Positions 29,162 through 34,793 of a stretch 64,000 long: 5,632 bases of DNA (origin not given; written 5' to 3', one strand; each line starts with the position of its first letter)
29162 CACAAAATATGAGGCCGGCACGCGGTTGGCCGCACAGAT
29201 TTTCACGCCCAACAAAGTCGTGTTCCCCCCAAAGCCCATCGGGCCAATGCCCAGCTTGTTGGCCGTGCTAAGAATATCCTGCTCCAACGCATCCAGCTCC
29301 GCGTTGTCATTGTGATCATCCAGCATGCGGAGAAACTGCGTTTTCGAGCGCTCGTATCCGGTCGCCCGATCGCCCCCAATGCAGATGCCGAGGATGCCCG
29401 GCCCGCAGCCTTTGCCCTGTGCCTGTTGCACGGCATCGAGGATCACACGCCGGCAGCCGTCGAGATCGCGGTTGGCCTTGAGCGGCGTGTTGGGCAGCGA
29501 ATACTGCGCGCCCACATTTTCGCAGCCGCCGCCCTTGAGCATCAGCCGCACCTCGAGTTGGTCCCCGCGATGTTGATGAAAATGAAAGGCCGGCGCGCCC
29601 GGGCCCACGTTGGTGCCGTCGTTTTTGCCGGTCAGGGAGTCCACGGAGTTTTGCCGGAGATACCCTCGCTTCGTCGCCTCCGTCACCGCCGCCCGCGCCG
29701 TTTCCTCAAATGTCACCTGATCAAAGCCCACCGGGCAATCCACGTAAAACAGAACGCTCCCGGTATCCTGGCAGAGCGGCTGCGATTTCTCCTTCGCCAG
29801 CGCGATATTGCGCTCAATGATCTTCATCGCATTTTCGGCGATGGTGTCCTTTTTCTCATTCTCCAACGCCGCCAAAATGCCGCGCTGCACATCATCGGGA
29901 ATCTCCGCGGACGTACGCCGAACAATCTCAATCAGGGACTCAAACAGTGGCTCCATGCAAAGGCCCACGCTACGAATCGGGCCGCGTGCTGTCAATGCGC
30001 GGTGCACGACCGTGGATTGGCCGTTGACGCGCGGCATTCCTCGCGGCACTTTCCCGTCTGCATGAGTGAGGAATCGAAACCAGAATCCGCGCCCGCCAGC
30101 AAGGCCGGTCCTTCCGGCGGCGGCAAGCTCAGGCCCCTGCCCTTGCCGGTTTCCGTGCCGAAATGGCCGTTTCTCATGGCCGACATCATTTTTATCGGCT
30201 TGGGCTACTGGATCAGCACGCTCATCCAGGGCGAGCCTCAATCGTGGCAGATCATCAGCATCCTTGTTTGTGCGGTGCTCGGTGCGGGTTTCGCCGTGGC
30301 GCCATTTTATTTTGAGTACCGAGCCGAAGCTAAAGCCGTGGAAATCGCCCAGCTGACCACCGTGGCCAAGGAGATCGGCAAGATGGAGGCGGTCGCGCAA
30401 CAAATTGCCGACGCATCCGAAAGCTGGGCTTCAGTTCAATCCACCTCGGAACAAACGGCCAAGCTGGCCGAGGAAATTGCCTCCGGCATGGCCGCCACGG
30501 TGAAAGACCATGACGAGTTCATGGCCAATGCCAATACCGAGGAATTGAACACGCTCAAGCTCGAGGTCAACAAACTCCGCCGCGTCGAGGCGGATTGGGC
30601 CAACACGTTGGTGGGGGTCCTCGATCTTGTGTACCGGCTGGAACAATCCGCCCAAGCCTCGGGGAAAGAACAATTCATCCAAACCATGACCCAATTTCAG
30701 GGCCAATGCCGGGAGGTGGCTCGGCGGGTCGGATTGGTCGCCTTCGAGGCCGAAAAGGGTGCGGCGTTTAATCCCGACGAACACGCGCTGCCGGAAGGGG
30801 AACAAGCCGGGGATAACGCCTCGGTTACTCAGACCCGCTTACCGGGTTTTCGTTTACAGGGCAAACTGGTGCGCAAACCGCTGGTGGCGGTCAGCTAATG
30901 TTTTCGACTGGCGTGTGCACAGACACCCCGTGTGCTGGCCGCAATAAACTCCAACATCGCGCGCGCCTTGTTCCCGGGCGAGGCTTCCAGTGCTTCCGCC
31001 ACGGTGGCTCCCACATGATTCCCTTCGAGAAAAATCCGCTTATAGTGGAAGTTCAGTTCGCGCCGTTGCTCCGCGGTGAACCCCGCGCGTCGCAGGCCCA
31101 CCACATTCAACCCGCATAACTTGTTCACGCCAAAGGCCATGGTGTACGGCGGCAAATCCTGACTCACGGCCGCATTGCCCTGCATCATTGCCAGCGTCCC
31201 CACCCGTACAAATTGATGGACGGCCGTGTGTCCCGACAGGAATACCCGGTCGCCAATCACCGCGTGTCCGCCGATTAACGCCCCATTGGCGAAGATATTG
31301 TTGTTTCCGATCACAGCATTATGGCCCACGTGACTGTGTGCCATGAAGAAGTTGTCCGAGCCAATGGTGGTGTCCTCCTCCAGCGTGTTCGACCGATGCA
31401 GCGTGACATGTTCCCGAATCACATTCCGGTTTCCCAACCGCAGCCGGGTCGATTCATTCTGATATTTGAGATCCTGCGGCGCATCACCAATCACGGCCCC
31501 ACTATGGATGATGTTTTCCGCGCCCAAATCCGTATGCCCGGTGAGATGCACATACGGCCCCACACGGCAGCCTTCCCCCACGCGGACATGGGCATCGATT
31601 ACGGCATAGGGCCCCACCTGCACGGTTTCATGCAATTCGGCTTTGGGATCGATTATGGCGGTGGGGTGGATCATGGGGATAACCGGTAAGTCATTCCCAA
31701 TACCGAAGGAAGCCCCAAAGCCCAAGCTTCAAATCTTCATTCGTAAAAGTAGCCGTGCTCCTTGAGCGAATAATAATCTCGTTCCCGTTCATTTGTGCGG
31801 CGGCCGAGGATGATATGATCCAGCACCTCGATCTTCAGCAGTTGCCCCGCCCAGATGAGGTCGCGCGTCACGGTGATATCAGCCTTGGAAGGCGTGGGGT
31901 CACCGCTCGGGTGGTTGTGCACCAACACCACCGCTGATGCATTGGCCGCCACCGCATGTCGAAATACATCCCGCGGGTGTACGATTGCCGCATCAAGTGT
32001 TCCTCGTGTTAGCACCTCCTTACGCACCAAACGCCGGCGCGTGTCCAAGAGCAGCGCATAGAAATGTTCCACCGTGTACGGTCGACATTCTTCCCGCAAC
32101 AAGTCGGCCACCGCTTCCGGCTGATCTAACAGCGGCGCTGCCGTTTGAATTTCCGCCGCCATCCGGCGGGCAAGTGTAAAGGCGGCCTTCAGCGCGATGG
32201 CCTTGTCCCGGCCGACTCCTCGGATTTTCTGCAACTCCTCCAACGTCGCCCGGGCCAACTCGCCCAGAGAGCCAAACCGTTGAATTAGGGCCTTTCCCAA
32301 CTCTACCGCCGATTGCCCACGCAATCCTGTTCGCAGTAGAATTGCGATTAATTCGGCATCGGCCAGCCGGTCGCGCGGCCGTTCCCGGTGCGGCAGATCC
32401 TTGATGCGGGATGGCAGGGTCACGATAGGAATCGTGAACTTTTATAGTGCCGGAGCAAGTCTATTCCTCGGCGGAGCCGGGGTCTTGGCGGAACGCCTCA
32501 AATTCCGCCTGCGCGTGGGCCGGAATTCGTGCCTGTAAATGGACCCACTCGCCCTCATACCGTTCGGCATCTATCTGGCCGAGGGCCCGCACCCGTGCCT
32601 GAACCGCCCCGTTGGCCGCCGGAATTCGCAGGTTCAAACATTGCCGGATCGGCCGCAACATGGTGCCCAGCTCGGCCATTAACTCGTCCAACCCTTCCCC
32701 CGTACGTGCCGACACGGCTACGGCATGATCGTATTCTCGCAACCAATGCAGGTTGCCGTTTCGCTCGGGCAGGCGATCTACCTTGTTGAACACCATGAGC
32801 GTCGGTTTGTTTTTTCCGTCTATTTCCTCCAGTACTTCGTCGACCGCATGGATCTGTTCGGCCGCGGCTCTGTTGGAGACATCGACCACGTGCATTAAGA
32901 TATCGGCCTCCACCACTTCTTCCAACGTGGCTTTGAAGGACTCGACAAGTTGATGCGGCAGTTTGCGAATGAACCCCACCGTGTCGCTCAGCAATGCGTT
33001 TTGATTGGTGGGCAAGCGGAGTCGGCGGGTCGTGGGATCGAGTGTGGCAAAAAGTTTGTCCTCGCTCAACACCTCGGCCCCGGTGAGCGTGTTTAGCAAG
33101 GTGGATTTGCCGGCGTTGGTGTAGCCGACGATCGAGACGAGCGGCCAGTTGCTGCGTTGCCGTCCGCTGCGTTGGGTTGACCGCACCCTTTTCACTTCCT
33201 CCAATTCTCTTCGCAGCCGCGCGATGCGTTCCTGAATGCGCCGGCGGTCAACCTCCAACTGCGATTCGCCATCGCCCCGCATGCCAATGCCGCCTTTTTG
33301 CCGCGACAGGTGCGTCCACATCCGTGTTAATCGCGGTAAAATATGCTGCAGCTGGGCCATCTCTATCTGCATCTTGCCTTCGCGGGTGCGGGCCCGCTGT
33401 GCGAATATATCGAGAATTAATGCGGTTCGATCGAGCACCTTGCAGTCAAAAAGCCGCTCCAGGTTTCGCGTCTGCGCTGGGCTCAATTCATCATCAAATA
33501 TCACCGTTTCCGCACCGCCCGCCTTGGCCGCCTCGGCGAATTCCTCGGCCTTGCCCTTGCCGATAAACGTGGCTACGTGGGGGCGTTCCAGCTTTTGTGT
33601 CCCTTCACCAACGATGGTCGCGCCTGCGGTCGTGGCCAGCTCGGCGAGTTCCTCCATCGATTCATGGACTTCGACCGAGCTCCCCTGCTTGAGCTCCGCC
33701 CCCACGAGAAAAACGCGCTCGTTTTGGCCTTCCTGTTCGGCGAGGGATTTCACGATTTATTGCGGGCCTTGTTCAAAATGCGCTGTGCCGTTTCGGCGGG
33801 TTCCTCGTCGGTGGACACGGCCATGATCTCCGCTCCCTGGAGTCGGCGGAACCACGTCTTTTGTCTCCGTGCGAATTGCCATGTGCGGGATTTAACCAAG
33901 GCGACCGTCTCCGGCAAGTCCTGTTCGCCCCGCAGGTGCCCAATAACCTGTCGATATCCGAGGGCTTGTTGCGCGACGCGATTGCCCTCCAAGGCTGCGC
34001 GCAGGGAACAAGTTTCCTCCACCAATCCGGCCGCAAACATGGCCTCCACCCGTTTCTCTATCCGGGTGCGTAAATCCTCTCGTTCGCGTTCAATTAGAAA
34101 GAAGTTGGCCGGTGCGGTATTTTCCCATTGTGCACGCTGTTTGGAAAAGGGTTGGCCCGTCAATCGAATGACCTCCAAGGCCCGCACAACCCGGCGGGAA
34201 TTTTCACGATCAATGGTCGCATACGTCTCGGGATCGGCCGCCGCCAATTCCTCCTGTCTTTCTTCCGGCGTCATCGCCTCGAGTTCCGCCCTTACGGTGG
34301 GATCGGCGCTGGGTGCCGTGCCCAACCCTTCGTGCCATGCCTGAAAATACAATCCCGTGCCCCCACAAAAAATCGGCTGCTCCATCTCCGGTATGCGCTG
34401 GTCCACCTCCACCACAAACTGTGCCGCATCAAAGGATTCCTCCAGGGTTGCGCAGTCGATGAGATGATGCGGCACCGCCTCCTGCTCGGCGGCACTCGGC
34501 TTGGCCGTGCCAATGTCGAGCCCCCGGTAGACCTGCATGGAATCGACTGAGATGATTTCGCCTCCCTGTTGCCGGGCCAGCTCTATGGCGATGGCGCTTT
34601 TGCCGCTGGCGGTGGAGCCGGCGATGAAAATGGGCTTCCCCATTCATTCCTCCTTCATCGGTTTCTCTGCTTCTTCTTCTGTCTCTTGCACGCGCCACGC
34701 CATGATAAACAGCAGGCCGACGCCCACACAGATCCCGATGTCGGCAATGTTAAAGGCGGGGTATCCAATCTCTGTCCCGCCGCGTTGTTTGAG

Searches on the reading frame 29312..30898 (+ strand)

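Call 37: search_protein_families(library=pfam, proteins=[window:29312-30898:+], max_evalue=0.001)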
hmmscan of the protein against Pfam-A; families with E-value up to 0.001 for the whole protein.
window:29312-30898:+ (528 aa): 1 family
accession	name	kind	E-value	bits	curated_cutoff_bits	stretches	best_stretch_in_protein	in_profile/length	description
PF01025.24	GrpE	-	2.7e-07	30.8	25.8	1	373-528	14-164/165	GrpE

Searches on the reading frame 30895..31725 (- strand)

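Call 37: search_protein_families(library=pfam, proteins=[window:30895-31725:-], max_evalue=0.001)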
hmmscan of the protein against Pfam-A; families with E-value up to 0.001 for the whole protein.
window:30895-31725:- (276 aa): 4 families
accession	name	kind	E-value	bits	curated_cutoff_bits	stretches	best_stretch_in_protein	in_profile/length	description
PF00132.30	Hexapep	-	1.6e-24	84.9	27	2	118-153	1-36/36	Bacterial transferase hexapeptide (six repeats)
PF13720.11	Acetyltransf_11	-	6.6e-18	65.3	24.5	1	190-269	1-82/82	Udp N-acetylglucosamine O-acyltransferase; Domain 2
PF25084.1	LbH_EIF2B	-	4.5e-08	33.5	54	0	94-161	38-103/105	EIF2B subunit epsilon LbH domain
PF25087.1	GMPPB_C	-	0.00014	22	39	0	42-127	6-88/110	GMPPB C-terminal domain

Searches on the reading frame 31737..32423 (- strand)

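Call 37: search_protein_families(library=pfam, proteins=[window:31737-32423:-], max_evalue=0.001)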
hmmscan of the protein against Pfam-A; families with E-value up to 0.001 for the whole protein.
window:31737-32423:- (228 aa): 6 families
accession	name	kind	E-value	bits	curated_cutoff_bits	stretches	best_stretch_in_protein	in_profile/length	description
PF04002.20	RadC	-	6.4e-42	142.8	22.1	1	100-224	2-120/121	RadC-like JAB domain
PF20582.4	UPF0758_N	-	5.1e-18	65.4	27.1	1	7-76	1-77/77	UPF0758 N-terminal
PF12826.13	HHH_2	-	2.8e-06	27.8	27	1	43-82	16-55/64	Helix-hairpin-helix motif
PF14464.11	Prok-JAB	-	6.4e-05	23.2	25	1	113-190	13-94/114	Prokaryotic homologs of the JAB domain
PF00633.29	HHH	-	0.00016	21.8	24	1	52-79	1-28/30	Helix-hairpin-helix motif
PF14520.12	HHH_5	-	0.00028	21.7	27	1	42-80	14-53/57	Helix-hairpin-helix domain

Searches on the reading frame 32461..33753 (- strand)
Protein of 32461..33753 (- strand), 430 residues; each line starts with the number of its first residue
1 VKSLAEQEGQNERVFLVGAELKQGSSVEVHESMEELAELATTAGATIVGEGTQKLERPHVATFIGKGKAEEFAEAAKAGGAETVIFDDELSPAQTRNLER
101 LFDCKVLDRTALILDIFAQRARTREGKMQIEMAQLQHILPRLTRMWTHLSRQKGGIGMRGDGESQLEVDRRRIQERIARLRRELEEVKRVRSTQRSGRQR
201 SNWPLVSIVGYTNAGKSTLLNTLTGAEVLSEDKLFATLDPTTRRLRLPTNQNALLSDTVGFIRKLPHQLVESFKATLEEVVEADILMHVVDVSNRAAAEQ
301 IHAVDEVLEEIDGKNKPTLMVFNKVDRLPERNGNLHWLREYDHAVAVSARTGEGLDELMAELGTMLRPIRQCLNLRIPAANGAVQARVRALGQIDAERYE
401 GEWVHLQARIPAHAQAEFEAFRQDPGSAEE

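Call 37: search_protein_families(library=pfam, proteins=[window:32461-33753:-], max_evalue=0.001)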
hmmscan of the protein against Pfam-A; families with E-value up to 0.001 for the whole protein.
window:32461-33753:- (430 aa): 12 families
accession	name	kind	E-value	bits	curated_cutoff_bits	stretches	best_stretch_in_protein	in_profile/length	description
PF13167.11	GTP-bdg_N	-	1e-34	119.4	25.4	1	31-118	2-89/89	GTP-binding GTPase N-terminal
PF16360.10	GTP-bdg_M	-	3e-32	111.4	29.5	1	120-198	1-79/79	GTP-binding GTPase Middle Region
PF01926.29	MMR_HSR1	-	4e-23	82.1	21.9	1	206-324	2-113/113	50S ribosome-binding GTPase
PF00350.29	Dynamin_N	-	1.3e-07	32.2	27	1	206-241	1-36/168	Dynamin family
PF03193.22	RsgA_GTPase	-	1.3e-06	28.8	30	0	205-261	108-168/174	RsgA GTPase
PF13671.12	AAA_33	-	4.6e-05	24.2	27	0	205-244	1-43/143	AAA domain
PF00005.33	ABC_tran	-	0.00014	22.9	25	0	205-296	13-80/137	ABC transporter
PF16897.10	MMR_HSR1_Xtn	-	0.00017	22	35.2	1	303-362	41-100/106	C-terminal region of MMR_HSR1 domain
PF13191.12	AAA_16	-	0.00025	22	32.6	0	186-335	8-151/167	AAA ATPase domain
PF02421.24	FeoB_N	-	0.00025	21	27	1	206-360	3-154/156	Ferrous iron transport protein B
PF02492.25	cobW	-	0.00061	19.9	20.7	0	250-339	83-166/180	CobW/HypB/UreG, nucleotide-binding domain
PF19275.4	HflX_C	-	0.00063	20.2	26.4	0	341-390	9-58/102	HflX C-terminal domain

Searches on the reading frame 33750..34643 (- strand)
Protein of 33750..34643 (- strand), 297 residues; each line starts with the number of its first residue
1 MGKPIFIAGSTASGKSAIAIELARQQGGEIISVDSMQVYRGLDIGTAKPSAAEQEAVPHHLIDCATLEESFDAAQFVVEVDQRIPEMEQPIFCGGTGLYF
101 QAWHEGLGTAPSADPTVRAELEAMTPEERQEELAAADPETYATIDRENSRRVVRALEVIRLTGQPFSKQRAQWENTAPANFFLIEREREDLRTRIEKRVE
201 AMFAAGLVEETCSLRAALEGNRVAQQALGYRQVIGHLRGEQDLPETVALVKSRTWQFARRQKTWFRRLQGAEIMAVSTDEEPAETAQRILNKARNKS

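Call 34: search_protein_families(library=pfam, proteins=[window:33750-34643:-], max_evalue=0.001)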
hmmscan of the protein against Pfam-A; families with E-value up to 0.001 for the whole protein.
window:33750-34643:- (297 aa): 3 families
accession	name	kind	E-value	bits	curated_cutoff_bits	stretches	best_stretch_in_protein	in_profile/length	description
PF01715.23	IPPT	-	6.7e-72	242.5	23.6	1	37-267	1-242/243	IPP transferase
PF01745.22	IPT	-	6.2e-10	39.3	20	1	7-69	6-68/233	Isopentenyl transferase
PF13238.12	AAA_18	-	0.00084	20.2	29.4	0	5-64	1-62/128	AAA domain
